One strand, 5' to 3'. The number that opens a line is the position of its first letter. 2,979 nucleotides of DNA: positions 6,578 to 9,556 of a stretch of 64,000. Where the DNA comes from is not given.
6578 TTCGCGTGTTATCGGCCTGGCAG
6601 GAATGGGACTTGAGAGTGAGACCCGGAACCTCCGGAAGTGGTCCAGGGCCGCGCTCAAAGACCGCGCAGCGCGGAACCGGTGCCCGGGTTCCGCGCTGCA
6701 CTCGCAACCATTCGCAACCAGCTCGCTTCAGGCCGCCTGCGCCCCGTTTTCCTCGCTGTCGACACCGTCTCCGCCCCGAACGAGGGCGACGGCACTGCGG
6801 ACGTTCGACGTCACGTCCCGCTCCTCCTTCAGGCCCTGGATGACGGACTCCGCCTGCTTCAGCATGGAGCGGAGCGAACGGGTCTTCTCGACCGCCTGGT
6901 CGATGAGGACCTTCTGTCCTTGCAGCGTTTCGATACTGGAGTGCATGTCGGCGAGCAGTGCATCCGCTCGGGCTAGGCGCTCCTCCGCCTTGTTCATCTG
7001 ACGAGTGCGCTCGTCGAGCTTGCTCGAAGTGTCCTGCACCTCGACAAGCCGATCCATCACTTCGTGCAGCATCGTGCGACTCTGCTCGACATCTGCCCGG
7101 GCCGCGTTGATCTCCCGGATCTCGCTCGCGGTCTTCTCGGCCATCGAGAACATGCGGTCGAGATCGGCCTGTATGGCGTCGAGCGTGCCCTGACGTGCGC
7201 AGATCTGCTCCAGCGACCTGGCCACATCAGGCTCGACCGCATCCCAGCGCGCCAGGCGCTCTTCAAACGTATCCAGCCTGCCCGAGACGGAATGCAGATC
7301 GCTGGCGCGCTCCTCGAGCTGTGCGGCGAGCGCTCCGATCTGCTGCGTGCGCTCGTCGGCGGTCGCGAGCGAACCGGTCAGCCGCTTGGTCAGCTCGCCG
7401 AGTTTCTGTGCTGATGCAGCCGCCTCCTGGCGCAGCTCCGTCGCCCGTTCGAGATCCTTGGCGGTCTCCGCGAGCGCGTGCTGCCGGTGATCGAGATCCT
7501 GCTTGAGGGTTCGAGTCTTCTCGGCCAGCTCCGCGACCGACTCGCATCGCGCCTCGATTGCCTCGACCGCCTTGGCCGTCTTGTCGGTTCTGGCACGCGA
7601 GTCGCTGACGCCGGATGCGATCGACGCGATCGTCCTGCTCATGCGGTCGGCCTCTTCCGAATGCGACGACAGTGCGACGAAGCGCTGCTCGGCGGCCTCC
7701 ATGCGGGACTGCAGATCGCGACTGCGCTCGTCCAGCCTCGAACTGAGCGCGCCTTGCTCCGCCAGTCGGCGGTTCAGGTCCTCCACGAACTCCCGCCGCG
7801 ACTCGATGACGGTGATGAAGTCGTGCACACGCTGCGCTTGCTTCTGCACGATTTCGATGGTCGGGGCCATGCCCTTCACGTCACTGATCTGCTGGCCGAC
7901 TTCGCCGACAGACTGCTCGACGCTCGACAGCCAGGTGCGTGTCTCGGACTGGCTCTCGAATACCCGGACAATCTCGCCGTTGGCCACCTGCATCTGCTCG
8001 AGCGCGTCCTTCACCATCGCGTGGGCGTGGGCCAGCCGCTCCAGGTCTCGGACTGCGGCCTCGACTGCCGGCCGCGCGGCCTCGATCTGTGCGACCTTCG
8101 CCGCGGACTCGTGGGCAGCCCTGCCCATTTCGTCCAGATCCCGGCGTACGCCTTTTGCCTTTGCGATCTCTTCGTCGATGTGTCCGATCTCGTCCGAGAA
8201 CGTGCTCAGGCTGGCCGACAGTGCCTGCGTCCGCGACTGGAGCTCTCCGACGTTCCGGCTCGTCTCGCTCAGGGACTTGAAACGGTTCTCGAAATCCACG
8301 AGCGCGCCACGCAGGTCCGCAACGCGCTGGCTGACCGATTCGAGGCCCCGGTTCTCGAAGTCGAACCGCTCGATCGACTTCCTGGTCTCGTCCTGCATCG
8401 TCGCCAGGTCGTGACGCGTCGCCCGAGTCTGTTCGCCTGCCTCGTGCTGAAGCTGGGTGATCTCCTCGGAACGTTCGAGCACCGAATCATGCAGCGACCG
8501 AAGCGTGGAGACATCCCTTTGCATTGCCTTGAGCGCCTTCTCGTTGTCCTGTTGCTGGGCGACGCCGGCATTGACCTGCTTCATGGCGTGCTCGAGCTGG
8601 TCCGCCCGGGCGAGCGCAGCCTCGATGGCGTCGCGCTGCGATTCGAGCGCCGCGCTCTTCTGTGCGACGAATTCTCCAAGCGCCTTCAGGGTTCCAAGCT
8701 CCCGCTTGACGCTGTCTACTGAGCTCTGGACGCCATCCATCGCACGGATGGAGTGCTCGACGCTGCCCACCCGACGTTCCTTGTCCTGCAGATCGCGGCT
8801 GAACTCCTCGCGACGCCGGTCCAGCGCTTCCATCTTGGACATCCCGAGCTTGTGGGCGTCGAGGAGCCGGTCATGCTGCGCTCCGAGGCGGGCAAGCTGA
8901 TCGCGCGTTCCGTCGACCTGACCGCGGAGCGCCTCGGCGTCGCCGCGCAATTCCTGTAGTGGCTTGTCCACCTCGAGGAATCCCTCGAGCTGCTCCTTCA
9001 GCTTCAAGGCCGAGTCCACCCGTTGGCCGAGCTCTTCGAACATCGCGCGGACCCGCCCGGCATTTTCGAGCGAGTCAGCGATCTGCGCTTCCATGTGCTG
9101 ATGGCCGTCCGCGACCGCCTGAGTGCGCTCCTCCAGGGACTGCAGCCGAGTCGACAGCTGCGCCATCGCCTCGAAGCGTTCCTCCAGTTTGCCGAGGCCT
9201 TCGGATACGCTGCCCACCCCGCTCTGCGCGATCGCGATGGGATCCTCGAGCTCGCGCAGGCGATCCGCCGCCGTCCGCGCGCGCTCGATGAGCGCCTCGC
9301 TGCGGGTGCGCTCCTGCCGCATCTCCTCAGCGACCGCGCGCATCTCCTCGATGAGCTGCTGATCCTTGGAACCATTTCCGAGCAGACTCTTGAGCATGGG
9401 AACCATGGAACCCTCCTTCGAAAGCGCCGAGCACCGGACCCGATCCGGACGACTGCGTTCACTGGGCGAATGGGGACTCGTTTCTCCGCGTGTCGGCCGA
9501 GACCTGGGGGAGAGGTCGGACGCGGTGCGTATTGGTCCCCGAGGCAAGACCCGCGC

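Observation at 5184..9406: Giant all-coiled-coil protein (about 892 aa) paired with a 458-aa lipoprotein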

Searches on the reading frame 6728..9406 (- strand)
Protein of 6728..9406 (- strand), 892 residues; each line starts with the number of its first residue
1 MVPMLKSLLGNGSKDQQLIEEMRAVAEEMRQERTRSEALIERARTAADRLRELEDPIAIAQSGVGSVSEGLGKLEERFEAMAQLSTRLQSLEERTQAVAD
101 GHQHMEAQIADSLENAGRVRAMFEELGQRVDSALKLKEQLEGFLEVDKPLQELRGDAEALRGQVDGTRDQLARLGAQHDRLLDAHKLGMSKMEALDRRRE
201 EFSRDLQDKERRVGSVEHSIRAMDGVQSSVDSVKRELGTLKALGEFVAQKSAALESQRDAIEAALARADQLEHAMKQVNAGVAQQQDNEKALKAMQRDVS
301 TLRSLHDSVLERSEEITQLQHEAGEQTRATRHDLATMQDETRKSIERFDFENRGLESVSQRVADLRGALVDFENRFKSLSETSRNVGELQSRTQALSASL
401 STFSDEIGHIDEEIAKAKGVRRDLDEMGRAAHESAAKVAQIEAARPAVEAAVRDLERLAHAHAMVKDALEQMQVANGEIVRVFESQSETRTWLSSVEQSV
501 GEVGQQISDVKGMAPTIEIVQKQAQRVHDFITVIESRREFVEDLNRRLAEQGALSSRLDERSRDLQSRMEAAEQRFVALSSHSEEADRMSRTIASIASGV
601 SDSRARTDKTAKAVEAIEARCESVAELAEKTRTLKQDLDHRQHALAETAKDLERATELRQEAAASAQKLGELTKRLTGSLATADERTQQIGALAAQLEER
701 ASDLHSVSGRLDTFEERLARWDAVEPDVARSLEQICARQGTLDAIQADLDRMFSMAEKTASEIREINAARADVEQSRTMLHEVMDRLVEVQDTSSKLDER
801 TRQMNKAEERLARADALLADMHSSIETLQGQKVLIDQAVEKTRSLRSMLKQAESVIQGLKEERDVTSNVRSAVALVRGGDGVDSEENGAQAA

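Call 6: search_protein_families(library=pfam, proteins=[window:6728-9406:-], max_evalue=1)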
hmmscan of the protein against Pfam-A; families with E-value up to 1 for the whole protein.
window:6728-9406:- (892 aa): 14 families
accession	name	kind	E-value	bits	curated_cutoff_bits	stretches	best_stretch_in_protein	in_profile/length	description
PF05531.17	NPV_P10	-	4e-06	27.7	29.8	0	370-412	21-63/75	Nucleopolyhedrovirus P10 protein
PF04136.21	COG3_N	-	2.2e-05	24.9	27.9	1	741-800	5-64/147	Conserved oligomeric Golgi complex subunit 3, N-terminal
PF10046.14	BLOC1_2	-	8.2e-05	23.3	33.4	0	319-397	7-85/96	Biogenesis of lysosome-related organelles complex-1 subunit 2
PF06009.19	Laminin_II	-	0.00071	20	33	2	321-418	6-103/138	Laminin Domain II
PF18595.6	Nuf2_DHR10-like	-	0.0018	18.8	28.4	3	361-471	3-110/117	Nuf2, DHR10-like domain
PF13851.11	GAS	-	0.002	18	32.3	2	16-139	25-145/200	Growth-arrest specific micro-tubule binding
PF23991.1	DUF7310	-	0.0049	17.8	40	2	178-236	9-69/83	Coiled-coil region of unknown function (DUF7310)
PF03938.19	OmpH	-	0.0055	17.4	32.4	1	307-420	8-113/141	Outer membrane protein (OmpH-like)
PF07889.17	DUF1664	-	0.0082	16.6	34.6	0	63-132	42-112/124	Protein of unknown function (DUF1664)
PF08702.15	Fib_alpha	-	0.027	15.1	29.9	0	777-862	34-124/143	Fibrinogen alpha/beta chain family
PF14712.11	Snapin_Pallidin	-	0.11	13.4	29.6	1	544-609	22-87/89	Snapin/Pallidin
PF23067.1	MG280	-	0.25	11.3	27.4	0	594-699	47-140/259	Uncharacterised protein MG280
PF20849.2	TelK_muzzle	-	0.38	11.3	27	0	420-457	51-88/118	Protelomerase, muzzle domain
PF06103.16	DUF948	-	0.46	11.2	37.2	0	741-797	34-87/89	Bacterial protein of unknown function (DUF948)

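Call 7: search_protein_families(library=ncbifam, proteins=[window:6728-9406:-], max_evalue=1)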
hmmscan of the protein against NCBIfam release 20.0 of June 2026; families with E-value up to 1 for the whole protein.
window:6728-9406:- (892 aa): 22 families
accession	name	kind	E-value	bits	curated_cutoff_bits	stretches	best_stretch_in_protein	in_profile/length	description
NF047515.1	SpiroCoCo_C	equivalog_domain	2.1e-35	122.4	125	5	584-858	4-257/313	SpiroCoCo family coiled-coil protein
NF003034.1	PRK03918.1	equivalog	3.3e-24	84.9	700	4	470-864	193-573/878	DNA double-strand break repair ATPase Rad50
NF045487.1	ASRP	equivalog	5e-21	74.9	300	3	190-549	118-485/593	archaea-specific SMC-related protein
TIGR02168.1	SMC_prok_B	equivalog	8.1e-20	70.2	567.35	4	418-750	682-1015/1181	chromosome segregation protein SMC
NF041034.1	Rad50_Sulf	equivalog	1.1e-17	63.3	1000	4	254-455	481-682/872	DNA double-strand break repair ATPase Rad50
NF002572.0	PRK02224.1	equivalog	2.6e-15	55.8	1087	5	488-733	479-721/888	DNA double-strand break repair ATPase Rad50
TIGR02169.1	SMC_prok_A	equivalog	7.3e-14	50.4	729.4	3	376-586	695-909/1165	chromosome segregation protein SMC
TIGR04523.1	Mplasa_alph_rch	subfamily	1.4e-12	46.3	270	2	359-811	210-643/745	helix-rich protein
NF041035.1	Rad50_Halo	equivalog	1.7e-12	46.6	1000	4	357-593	493-724/883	DNA double-strand break repair ATPase Rad50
NF047516.1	LA_3659_fam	equivalog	9.1e-12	45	36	4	623-719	41-130/221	LA_3659 family protein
NF047514.1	SpiroCoCo_N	equivalog_domain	9.1e-12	45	75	4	623-719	41-130/221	SpiroCoCo family coiled-coil protein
TIGR04211.1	SH3_and_anchor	equivalog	9.5e-10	38.4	65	5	355-444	68-154/198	TIGR04211 family SH3 domain-containing protein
NF002244.0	PRK01156.1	equivalog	1.9e-08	32.9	847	3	398-659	483-732/895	DNA double-strand break repair ATPase Rad50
NF003422.0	PRK04863.1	equivalog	2.6e-08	32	699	1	410-788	302-665/1486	chromosome partition protein MukB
TIGR04527.1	mycoplas_twoTM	subfamily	5.4e-08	32.8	125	0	293-410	57-162/248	MG_279/MG_280 family protein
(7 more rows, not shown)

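Call 9: find_homologous_proteins(query=window:6728-9406:-, max_evalue=0.00001)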
Query window:6728-9406:- (892 aa): 214 proteins with E <= 0.00001 among 8000 candidates; the best 120 are listed.
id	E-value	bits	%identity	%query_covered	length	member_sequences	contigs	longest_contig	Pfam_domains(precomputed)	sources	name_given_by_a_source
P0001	0.0e+0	1537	85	100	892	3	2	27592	PF04136.22,PF10046.15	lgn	-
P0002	0.0e+0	1408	78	98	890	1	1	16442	-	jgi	-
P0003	0.0e+0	1156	65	100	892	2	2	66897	PF10046.15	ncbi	-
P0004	0.0e+0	1074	61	100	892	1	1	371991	PF05531.18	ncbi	-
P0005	0.0e+0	1064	61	98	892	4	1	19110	PF06009.20,PF10046.15,PF05531.18,PF13166.13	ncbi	-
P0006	0.0e+0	1053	60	100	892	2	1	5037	PF28544.1,PF10046.15,PF05531.18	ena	-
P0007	0.0e+0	1043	60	100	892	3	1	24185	PF06009.20,PF28544.1,PF10046.15,PF10157.15,PF06103.17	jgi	jgi:chromosome segregation ATPase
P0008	0.0e+0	1040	60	98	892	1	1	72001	PF06009.20,PF10046.15,PF05531.18,PF13166.13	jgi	jgi:chromosome segregation ATPase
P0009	0.0e+0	1039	59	100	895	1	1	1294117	PF04136.22,PF28544.1,PF18595.7,PF10046.15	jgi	jgi:chromosome segregation ATPase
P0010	1.1e-292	992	57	100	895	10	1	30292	PF06009.20,PF13851.12,PF10046.15,PF05531.18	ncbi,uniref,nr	ncbi:MAG: hypothetical protein E6K73_10200 [Candidatus Eisenbacteria bacterium]|uniref:Uncharacteriz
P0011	5.0e-292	990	56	99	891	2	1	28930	PF04136.22,PF10046.15,PF07889.18,PF05531.18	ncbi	-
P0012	2.0e-291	988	56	100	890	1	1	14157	PF12128.15,PF04136.22,PF10046.15,PF05531.18,PF24161.2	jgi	jgi:chromosome segregation ATPase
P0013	7.6e-291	986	57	100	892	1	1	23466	PF04136.22,PF10046.15,PF06103.17,PF24161.2,PF28019.1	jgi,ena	-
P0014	2.2e-289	981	56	100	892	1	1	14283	PF06009.20,PF13851.12,PF10046.15,PF24161.2,PF00435.28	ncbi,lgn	-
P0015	3.4e-288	977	57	97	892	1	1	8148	PF04513.18,PF25566.2,PF10046.15,PF07889.18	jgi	jgi:chromosome segregation ATPase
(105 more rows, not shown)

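Call 12: find_encoding_contigs(protein=P0009, flank=8000, max_places=2)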
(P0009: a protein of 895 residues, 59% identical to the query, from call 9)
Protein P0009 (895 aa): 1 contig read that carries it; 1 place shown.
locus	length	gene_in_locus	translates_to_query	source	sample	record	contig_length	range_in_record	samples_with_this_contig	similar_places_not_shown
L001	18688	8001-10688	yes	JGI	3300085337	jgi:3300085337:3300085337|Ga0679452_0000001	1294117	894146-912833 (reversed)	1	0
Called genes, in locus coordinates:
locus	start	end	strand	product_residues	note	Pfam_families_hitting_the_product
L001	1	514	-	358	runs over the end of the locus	PF02653:BPD_transp_2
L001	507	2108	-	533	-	PF00005:ABC_tran, PF13304:AAA_21 (faint), PF00005:ABC_tran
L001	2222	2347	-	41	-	-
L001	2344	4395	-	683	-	PF02129:Peptidase_S15 (faint), PF00561:Abhydrolase_1 (weak), PF12146:Hydrolase_4 (faint), PF00326:Peptidase_S9, PF01738:DLH (weak), PF20434:BD-FAE (weak)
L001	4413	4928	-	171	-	PF00903:Glyoxalase, PF18029:Glyoxalase_6 (faint), PF22656:At5g48480-like_N (weak)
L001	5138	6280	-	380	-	PF12683:DUF3798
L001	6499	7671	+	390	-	PF17991:Thioredoxin_10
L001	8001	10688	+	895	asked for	PF04136:COG3_N (faint), PF10046:BLOC1_2 (faint), PF18595:Nuf2_DHR10-like (faint), PF28544:Helical_needle (faint)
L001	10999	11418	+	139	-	PF03795:YCII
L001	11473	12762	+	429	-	PF04542:Sigma70_r2, PF08281:Sigma70_r4_2, PF20239:DUF6596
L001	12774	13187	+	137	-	PF07681:DoxX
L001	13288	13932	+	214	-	PF03446:NAD_binding_2, PF03807:F420_oxidored, PF10727:Rossmann-like (weak)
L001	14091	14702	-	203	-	PF02810:SEC-C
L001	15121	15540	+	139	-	PF08818:DUF1801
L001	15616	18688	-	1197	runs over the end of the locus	PF00069:Pkinase, PF07714:PK_Tyr_Ser-Thr, PF13191:AAA_16, PF13401:AAA_22 (weak), PF13424:TPR_12 (weak), PF17874:TPR_MalT (faint), PF13374:TPR_10 (faint)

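Call 13: find_encoding_contigs(protein=P0004, flank=8000, max_places=2)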
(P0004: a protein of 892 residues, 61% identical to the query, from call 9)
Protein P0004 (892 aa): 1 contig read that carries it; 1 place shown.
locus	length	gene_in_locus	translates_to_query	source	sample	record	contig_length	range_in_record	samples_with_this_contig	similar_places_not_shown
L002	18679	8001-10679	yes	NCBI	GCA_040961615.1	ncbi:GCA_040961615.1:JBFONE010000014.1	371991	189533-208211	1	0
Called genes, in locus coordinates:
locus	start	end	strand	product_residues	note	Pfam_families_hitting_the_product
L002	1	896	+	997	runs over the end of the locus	PF23237:HYR_4C (weak), PF20164:GspA_SrpA_N (faint), PF23237:HYR_4C (weak), PF00801:PKD (weak), PF18911:PKD_4 (weak), PF13860:FlgD_ig (weak)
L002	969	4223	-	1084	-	PF26549:Tricorn_N, PF26550:Tricorn_2nd, PF07676:PD40, PF26549:Tricorn_N, PF26550:Tricorn_2nd (weak), PF26549:Tricorn_N, PF01979:Amidohydro_1, PF07969:Amidohydro_3 (weak), +1 more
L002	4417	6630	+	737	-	PF02897:Peptidase_S9_N, PF00326:Peptidase_S9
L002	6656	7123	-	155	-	-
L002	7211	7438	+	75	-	-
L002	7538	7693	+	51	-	-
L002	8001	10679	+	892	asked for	PF05531:NPV_P10 (faint)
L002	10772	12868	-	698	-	PF10459:Peptidase_S46, PF13365:Trypsin_2 (faint)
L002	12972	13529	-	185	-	PF05163:DinB, PF04978:MST, PF12867:DinB_2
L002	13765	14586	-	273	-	-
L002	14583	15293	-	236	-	-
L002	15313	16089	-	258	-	-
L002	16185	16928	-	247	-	-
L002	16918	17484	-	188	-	PF04542:Sigma70_r2, PF08281:Sigma70_r4_2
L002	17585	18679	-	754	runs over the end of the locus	PF13620:CarboxypepD_reg, PF13715:CarbopepD_reg_2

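Call 15: find_related_loci(query=A1, collection=genome_contigs, flank=10000)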
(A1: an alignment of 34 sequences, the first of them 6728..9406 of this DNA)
Query A1 (892 aa) in genome_contigs; peptide patterns used: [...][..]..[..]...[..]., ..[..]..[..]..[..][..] (x = any residue, [..] = any of these).
307 stretches matched a pattern; 108 encode a relative of the query (tblastn E <= 1e-3); the best 80 are kept; 80 distinct loci.
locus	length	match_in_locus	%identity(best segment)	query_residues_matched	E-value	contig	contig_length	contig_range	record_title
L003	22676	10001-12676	65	1-892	0e+0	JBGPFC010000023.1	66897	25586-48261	MAG: Candidatus Eisenbacteria bacterium isolate OBJ_0618_7090110_76 k141_876873_length_66897_cov_22.9996, whole genome s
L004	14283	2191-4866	56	1-892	0e+0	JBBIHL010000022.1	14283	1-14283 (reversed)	MAG: Candidatus Eisenbacteria bacterium isolate PFF170222_bin_113 NODE_1472_length_14283_cov_5.237349, whole genome shot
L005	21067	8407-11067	58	1-891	0e+0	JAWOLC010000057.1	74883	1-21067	MAG: Candidatus Eisenbacteria bacterium isolate bin_205 c_000051135611, whole genome shotgun sequence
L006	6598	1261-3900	56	4-883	0e+0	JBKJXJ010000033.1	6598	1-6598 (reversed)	MAG: Candidatus Eisenbacteria bacterium isolate swi_bin.170 k127_7283683, whole genome shotgun sequence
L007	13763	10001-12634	55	1-878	0e+0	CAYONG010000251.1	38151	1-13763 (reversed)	MAG TPA_asm: uncultured bacterium isolate binchicken_co165_111 genome assembly, contig: k141_661169, whole genome shotgu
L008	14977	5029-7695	55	1-889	0e+0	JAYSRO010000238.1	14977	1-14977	MAG: Candidatus Eisenbacteria bacterium isolate GFS_11975 GFS_11975_237, whole genome shotgun sequence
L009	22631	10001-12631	58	1-877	0e+0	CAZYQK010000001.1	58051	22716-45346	MAG TPA_asm: uncultured bacterium isolate SRP119689_co1_84 genome assembly, contig: NODE_584_length_58051_cov_7.201945,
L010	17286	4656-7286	56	1-877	0e+0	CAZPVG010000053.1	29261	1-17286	MAG TPA_asm: uncultured bacterium isolate SRP214966_co3_380 genome assembly, contig: NODE_1766_length_29261_cov_10.19369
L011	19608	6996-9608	55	5-875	0e+0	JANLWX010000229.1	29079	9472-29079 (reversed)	MAG: Candidatus Eisenbacteria bacterium isolate OTE_20_metabat_201 OTE_20_k141_4119851, whole genome shotgun sequence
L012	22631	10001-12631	55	1-877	0e+0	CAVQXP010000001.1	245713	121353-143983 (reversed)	MAG: Candidatus Eisenbacteria bacterium isolate MFD04716.bin.1.114 genome assembly, contig: contig_11653, whole genome s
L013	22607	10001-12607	54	1-869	0e+0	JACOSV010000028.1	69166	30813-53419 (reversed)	MAG: Candidatus Eisenbacteria bacterium isolate NC_groundwater_27_Pr7_B-0.1um_72_14 FFV18_Bp1_scaffold_272409, whole gen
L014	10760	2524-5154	58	1-877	0e+0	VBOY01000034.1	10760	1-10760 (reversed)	MAG: Candidatus Eisenbacteria bacterium isolate WS_8 14_1009_16_40cm_scaffold_32920, whole genome shotgun sequence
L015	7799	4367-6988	53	1-874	0e+0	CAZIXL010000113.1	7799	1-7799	MAG TPA_asm: uncultured bacterium isolate binchicken_co118_82 genome assembly, contig: NODE_11911_length_7799_cov_4.9252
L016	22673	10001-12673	55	1-891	0e+0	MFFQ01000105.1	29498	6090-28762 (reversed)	MAG: Candidatus Eisenbacteria bacterium RBG_16_71_46 RBG_16_scaffold_6734, whole genome shotgun sequence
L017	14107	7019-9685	53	1-891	0e+0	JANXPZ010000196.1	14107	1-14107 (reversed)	MAG: Candidatus Eisenbacteria bacterium isolate GL140_4_concoct_147_sub GL140_4_k141_2614238, whole genome shotgun seque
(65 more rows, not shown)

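Call 24: search_solved_structures(query=A1, max_evalue=0.01)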
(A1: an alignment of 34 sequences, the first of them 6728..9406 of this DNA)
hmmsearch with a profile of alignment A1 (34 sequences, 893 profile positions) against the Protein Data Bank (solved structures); distinct sequences matched with E-value up to 0.01: 13.
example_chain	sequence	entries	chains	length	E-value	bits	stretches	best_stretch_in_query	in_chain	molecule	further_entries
6gaj_A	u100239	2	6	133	4.8e-05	24.9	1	33-89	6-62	Outer capsid protein sigma-1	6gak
6gao_A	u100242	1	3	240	8.1e-05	24.2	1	29-90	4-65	Outer capsid protein sigma-1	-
2e7s_A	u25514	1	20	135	0.00043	21.8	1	606-712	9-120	Rab guanine nucleotide exchange factor SEC2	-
9r1o_A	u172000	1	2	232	0.00057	21.4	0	18-140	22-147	sc-apCC-6-DPH-NR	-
2ocy_A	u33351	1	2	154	0.00061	21.3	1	602-718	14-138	Rab guanine nucleotide exchange factor SEC2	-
8a3k_UNK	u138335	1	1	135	0.001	20.5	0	665-720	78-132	sc-apCC-4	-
2ch7_B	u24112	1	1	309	0.0031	18.9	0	397-647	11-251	METHYL-ACCEPTING CHEMOTAXIS PROTEIN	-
2ch7_A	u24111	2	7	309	0.0036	18.7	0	397-528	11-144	METHYL-ACCEPTING CHEMOTAXIS PROTEIN | Methyl-accepting chemotaxis protein 2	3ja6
3ja6_H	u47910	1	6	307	0.0038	18.6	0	397-698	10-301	Methyl-accepting chemotaxis protein 2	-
8qae_A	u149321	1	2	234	0.0057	18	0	543-737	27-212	sc-apCC-6-SLLA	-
8qox_B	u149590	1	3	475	0.0083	17.5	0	33-132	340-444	Conserved membrane protein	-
1orj_A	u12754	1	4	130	0.0091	17.4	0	522-612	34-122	flagellar protein FliS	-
1ory_A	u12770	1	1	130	0.0097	17.3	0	522-612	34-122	flagellar protein FliS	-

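Call 25: search_protein_families(library=padloc, proteins=[window:6728-9406:-], max_evalue=0.01)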
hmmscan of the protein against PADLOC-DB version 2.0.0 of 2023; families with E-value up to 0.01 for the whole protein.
window:6728-9406:- (892 aa): 17 families
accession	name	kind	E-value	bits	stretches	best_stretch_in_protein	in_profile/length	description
PDLC03868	LmuB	-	2.2e-16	57.4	2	356-682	248-581/1035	-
PDLC03865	LmuB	-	5.9e-15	52.5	2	572-862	157-455/1007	-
PDLC00006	DruC1|DruC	-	4.2e-14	50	4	258-404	181-327/626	Unknown function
PDLC00551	JetC2|JetC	-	1.6e-10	37.6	3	604-848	737-1004/1365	DUF3584 domain; MukB-like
PDLC00583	JetC3|JetC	-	6.7e-10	35.4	2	21-440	751-1158/1471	DUF3584 domain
PDLC00581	JetC3|JetC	-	2.9e-09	33.3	2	19-474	739-1173/1473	DUF3584 domain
PDLC02730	PbeC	-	1e-08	32.4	0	11-151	367-507/651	PbeC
PDLC00582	JetC3|JetC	-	4.2e-08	29.5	2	374-624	781-1025/1472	DUF3584 domain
PDLC03859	LmuB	-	4.4e-07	27.5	2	267-570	173-466/611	-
PDLC02740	PbeC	-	4.9e-06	23.6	1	354-668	180-482/648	PbeC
PDLC03861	LmuB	-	8.1e-06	22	1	369-830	472-948/1213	-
PDLC00519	JetC1|JetC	-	1.9e-05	21.1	1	204-430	224-449/1097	DUF3584 domain; MukB-like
PDLC00580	JetC3|JetC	-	3e-05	20.5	0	19-224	603-810/1068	DUF3584 domain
PDLC00553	JetC2|JetC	-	4.1e-05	19.7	0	150-383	747-975/1361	DUF3584 domain; MukB-like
PDLC00512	JetC1|JetC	-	0.00026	17.2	0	163-412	649-898/1123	DUF3584 domain; MukB-like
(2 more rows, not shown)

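Call 111: find_encoding_contigs(protein=P0412, flank=8000, max_places=2)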
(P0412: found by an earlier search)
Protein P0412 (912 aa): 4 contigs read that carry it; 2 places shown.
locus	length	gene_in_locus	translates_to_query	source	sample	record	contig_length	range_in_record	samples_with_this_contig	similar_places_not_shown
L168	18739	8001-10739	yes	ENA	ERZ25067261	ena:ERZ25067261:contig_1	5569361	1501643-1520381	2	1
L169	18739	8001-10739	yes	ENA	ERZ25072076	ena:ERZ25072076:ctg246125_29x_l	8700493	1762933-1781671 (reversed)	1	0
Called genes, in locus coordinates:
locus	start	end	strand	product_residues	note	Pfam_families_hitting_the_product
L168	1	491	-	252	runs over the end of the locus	PF02163:Peptidase_M50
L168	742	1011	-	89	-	PF00216:Bac_DNA_binding, PF18291:HU-HIG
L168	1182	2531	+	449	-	PF00071:Ras (faint), PF00350:Dynamin_N (faint), PF01926:MMR_HSR1, PF02421:FeoB_N, PF00009:GTP_EFTU (weak), PF02421:FeoB_N, PF01926:MMR_HSR1, PF14714:KH_dom-like, +5 more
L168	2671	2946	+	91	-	PF00216:Bac_DNA_binding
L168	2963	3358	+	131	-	PF00376:MerR, PF13411:MerR_1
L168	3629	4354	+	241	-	PF01975:SurE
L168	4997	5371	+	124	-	PF09685:MamF_MmsF (weak)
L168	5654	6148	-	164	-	PF07238:PilZ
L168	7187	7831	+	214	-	PF05787:PhoX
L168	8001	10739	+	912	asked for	PF05531:NPV_P10 (faint), PF06009: (faint), PF10046:BLOC1_2 (faint), PF13166:AAA_13 (faint), PF18595:Nuf2_DHR10-like (faint), PF24161:CCDC39 (weak)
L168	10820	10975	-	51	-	-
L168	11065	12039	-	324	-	PF00248:Aldo_ket_red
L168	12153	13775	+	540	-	PF02696:SelO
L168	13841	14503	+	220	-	-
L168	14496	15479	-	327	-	PF00291:PALP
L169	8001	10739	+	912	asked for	PF05531:NPV_P10 (faint), PF06009: (faint), PF10046:BLOC1_2 (faint), PF13166:AAA_13 (faint), PF18595:Nuf2_DHR10-like (faint), PF24161:CCDC39 (weak)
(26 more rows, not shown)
